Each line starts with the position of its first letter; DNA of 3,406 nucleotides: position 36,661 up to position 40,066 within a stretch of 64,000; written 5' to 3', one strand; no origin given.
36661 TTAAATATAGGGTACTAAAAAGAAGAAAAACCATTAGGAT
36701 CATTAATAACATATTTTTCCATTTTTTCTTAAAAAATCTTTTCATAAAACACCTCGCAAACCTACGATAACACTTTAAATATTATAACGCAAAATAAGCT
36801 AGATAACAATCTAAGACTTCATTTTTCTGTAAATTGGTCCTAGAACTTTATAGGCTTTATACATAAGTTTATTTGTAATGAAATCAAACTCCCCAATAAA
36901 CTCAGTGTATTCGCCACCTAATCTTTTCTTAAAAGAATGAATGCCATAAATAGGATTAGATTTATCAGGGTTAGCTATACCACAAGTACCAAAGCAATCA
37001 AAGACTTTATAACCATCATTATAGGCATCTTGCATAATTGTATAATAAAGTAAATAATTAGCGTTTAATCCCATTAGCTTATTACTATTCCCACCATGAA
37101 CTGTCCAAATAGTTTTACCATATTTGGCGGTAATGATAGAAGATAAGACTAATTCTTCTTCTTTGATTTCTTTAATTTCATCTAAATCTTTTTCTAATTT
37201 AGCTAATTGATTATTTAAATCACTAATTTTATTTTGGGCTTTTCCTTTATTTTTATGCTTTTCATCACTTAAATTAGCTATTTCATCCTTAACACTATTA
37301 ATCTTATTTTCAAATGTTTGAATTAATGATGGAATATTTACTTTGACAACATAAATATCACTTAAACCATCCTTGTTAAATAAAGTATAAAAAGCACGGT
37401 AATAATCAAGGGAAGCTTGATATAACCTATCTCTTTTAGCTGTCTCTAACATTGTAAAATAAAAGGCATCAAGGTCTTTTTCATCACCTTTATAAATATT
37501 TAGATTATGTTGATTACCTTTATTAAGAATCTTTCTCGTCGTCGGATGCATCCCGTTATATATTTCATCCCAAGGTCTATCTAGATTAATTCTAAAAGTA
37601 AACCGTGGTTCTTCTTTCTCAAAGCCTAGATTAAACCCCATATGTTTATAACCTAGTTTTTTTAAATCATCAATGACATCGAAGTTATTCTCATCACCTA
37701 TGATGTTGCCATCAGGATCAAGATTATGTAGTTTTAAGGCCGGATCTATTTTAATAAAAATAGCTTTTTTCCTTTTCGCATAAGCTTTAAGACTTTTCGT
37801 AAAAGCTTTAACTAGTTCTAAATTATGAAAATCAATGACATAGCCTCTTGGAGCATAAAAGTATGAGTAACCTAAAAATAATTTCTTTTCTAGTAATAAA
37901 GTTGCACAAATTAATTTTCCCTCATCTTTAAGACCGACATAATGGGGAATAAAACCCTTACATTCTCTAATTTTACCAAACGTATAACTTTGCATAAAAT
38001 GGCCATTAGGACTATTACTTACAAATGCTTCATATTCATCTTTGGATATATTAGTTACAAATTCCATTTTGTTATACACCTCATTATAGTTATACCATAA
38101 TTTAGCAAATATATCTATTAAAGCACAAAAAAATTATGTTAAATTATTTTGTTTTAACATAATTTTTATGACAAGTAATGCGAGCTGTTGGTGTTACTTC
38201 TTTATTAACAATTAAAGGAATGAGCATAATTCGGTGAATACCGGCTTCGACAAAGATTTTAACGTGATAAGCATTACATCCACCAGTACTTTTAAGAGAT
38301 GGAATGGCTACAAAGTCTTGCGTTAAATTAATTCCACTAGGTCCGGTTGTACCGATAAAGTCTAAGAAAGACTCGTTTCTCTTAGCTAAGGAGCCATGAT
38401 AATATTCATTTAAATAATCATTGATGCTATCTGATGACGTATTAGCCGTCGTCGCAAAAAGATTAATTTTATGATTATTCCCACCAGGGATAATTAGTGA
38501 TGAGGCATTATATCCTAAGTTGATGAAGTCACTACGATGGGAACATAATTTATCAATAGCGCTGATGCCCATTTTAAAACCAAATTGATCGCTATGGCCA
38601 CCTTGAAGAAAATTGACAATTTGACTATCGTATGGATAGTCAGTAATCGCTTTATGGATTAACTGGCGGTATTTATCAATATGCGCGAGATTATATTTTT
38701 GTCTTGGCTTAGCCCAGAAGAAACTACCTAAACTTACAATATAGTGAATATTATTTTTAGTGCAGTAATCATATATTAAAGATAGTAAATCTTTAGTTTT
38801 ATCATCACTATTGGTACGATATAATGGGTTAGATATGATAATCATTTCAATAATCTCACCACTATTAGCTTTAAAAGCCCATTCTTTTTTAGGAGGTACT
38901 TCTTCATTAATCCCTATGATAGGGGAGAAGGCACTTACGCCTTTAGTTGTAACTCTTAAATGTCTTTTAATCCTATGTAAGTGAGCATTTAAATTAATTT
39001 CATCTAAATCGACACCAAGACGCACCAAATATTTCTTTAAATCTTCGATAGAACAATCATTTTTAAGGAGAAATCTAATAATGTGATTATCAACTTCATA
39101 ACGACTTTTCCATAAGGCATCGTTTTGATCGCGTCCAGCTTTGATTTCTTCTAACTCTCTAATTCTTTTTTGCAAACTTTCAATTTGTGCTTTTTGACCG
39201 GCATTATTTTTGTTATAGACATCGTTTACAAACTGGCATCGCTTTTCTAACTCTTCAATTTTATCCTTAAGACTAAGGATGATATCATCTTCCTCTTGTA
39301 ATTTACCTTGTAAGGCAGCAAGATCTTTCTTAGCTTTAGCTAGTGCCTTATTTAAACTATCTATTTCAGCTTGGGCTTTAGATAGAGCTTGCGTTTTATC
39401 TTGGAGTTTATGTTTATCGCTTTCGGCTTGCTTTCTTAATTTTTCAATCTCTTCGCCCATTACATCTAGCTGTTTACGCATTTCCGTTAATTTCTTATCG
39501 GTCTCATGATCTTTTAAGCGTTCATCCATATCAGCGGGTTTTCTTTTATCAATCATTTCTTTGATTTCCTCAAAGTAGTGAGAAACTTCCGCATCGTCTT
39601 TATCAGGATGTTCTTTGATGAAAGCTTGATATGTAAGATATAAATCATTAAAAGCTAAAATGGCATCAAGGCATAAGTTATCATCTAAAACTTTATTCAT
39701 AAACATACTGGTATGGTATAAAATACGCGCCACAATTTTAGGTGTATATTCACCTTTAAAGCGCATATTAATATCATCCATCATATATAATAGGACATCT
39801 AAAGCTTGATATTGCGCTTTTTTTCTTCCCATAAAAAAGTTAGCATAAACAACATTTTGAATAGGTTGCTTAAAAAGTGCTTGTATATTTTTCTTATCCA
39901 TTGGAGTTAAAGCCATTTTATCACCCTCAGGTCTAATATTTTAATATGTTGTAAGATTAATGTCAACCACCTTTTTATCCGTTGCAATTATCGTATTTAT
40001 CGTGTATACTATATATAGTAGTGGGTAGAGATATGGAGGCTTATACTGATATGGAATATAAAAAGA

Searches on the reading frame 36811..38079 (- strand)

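Call 9: search_protein_families(library=pfam, proteins=[window:36811-38079:-], max_evalue=0.001)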
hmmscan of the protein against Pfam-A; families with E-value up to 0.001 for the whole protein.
window:36811-38079:- (422 aa): 2 families
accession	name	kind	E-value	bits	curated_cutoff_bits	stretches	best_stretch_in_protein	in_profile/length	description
PF02388.22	FemAB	-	6.8e-83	279.2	24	1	11-413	1-404/406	FemAB family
PF13480.13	Acetyltransf_6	-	0.00032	21.3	22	0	311-362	83-134/143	Acetyltransferase (GNAT) domain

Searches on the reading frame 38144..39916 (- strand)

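Call 9: search_protein_families(library=pfam, proteins=[window:38144-39916:-], max_evalue=0.001)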
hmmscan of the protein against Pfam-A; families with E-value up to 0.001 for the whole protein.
window:38144-39916:- (590 aa): 1 family
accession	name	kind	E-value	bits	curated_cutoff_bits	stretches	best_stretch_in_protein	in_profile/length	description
PF10174.14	Cast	-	1.6e-05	23.8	29.1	1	116-279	355-519/766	RIM-binding protein of the cytomatrix active zone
